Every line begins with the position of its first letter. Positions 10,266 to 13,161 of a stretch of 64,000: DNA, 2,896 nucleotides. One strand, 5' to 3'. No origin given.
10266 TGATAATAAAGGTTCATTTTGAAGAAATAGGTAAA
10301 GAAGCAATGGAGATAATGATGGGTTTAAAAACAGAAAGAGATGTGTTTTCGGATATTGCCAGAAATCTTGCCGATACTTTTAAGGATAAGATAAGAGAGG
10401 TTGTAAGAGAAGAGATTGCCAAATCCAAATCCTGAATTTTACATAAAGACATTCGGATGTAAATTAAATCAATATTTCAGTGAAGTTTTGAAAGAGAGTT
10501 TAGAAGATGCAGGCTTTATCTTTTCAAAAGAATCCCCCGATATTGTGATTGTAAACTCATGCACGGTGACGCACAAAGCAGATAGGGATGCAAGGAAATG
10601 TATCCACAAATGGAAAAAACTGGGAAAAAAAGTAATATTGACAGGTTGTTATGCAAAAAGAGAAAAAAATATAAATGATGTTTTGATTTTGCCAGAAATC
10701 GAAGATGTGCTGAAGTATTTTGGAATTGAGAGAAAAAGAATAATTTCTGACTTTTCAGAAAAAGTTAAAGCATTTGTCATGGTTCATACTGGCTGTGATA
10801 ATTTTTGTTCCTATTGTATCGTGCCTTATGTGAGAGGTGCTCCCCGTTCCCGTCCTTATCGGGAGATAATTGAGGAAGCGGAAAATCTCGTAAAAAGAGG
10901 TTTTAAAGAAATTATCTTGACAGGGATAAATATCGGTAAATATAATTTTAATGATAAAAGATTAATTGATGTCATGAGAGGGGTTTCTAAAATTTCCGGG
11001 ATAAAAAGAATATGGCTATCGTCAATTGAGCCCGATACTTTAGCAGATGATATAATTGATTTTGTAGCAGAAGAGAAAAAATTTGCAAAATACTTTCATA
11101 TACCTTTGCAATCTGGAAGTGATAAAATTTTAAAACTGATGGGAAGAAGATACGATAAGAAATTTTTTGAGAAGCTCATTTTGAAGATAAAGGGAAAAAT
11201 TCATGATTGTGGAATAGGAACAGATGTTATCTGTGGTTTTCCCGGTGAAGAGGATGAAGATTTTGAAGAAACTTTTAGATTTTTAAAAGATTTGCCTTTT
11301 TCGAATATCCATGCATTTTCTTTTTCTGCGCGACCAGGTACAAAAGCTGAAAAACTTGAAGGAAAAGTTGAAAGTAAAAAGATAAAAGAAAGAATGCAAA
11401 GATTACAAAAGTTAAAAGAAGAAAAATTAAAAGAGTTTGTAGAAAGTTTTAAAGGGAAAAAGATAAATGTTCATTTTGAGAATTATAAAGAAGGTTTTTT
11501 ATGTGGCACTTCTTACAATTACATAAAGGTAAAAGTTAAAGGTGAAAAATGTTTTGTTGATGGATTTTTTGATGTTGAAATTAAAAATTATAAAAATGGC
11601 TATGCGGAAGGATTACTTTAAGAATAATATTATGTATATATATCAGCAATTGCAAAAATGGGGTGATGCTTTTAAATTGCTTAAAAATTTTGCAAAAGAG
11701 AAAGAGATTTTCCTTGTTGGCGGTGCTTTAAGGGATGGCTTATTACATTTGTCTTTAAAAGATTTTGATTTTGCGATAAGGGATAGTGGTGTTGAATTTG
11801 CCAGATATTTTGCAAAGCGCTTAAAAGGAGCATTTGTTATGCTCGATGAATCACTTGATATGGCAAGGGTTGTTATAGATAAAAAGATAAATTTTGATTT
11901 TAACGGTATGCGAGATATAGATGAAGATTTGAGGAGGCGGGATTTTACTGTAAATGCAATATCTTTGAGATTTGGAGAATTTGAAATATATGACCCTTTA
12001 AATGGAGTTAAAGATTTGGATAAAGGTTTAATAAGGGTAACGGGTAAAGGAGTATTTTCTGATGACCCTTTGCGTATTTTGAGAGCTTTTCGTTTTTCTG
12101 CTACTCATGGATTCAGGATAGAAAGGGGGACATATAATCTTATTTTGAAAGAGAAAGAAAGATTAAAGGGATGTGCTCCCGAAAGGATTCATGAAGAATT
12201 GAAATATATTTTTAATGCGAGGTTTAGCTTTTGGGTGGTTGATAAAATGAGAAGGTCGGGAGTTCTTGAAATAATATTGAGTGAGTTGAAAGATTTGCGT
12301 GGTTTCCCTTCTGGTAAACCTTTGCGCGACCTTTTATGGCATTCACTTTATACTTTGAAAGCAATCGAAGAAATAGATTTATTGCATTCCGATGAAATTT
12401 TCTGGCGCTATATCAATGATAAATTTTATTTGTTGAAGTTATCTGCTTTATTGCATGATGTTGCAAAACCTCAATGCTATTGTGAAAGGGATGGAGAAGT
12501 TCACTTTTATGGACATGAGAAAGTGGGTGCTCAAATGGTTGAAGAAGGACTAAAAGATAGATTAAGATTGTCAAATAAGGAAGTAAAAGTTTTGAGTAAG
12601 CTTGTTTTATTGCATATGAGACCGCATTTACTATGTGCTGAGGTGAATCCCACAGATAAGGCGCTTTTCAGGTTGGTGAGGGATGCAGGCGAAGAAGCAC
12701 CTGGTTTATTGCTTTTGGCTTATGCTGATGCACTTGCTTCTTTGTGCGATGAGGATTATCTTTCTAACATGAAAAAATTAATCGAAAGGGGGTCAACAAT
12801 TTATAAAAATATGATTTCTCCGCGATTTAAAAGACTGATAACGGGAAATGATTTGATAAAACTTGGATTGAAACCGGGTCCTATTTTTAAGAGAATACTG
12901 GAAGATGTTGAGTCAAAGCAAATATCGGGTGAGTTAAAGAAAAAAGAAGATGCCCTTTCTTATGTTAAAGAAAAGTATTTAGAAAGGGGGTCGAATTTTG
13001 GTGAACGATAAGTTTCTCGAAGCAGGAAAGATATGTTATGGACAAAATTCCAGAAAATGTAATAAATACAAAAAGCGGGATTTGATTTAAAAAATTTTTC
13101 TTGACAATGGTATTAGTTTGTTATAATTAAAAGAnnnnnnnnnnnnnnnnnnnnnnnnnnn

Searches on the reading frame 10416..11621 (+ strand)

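Call 73: search_protein_families(library=pfam, proteins=[window:10416-11621:+], max_evalue=0.00001)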
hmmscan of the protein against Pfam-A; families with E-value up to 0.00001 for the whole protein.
window:10416-11621:+ (401 aa): 2 families
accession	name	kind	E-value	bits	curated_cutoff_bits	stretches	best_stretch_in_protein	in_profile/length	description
PF04055.27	Radical_SAM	-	4.6e-25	89.1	29.5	1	123-290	3-166/166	Radical SAM superfamily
PF00919.26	UPF0004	-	7.7e-19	68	27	1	8-85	2-84/98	Uncharacterized protein family UPF0004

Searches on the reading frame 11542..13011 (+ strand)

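Call 73: search_protein_families(library=pfam, proteins=[window:11542-13011:+], max_evalue=0.00001)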
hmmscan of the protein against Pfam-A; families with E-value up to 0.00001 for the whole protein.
window:11542-13011:+ (489 aa): 4 families
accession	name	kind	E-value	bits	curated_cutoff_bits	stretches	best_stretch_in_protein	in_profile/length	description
PF01743.26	PolyA_pol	-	1.2e-19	71.3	23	1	56-165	1-126/126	Poly A polymerase head domain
PF12627.12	PolyA_pol_RNAbd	-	6.5e-11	42.3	22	1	190-250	1-61/64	Probable RNA and SrmB- binding site of polymerase A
PF13735.12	tRNA_NucTran2_2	-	3.6e-07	30.7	27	1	413-472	84-145/149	tRNA nucleotidyltransferase domain 2 putative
PF01966.28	HD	-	1.2e-06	29.2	22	1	292-399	21-114/116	HD domain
